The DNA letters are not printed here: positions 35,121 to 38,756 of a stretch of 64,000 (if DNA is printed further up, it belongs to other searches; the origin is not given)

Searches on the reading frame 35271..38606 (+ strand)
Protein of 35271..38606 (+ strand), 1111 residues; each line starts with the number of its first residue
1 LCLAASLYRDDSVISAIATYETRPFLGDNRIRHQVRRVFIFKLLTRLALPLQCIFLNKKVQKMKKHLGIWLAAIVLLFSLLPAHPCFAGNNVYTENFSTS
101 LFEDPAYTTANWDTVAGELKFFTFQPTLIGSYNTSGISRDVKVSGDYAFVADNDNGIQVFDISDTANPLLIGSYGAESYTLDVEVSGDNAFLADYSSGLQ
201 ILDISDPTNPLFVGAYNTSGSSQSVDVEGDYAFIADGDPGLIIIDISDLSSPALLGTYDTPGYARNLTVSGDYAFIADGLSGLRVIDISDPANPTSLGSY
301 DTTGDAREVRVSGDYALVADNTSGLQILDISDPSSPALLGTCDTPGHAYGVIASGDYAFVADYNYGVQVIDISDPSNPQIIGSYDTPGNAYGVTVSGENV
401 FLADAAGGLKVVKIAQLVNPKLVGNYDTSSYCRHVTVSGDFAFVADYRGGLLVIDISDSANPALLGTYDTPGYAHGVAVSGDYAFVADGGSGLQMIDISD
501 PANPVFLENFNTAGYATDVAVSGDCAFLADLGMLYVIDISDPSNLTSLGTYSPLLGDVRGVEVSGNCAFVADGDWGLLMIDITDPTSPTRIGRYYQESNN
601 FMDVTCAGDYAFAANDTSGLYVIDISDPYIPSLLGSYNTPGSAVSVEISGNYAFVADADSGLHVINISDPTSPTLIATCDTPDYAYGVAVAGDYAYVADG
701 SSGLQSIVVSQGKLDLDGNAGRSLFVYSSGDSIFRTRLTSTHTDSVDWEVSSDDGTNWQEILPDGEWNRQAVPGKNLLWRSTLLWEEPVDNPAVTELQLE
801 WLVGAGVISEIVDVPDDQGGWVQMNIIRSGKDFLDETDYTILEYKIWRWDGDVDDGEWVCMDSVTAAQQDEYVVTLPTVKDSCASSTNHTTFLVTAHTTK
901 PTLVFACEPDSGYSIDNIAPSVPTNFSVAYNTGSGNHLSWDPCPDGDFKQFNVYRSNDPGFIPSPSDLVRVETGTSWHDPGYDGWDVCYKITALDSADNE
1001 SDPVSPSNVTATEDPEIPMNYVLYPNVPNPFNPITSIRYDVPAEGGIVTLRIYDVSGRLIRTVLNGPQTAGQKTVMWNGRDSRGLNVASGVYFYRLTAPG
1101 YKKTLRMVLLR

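Call 26: search_protein_families(library=pfam, proteins=[window:35271-38606:+], max_evalue=0.001)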
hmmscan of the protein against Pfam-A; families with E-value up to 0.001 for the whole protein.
window:35271-38606:+ (1111 aa): 5 families
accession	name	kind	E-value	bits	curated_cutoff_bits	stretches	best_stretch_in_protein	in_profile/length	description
PF08309.17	LVIVD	-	2.8e-164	532.7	20.2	13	220-260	2-42/42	LVIVD repeat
PF09826.15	Beta_propel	-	1.1e-15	57.9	22.4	0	451-511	329-400/495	Beta propeller domain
PF13860.13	FlgD_ig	-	1e-10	41.9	27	1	1036-1098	13-75/79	FlgD Ig-like domain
PF16819.11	DUF5074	-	3.6e-08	33.3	27.2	0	596-627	141-172/353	Domain of unknown function (DUF5074)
PF21959.2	DUF6923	-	8.1e-05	23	27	0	577-680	111-220/234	Repeat of unknown function (DUF6923)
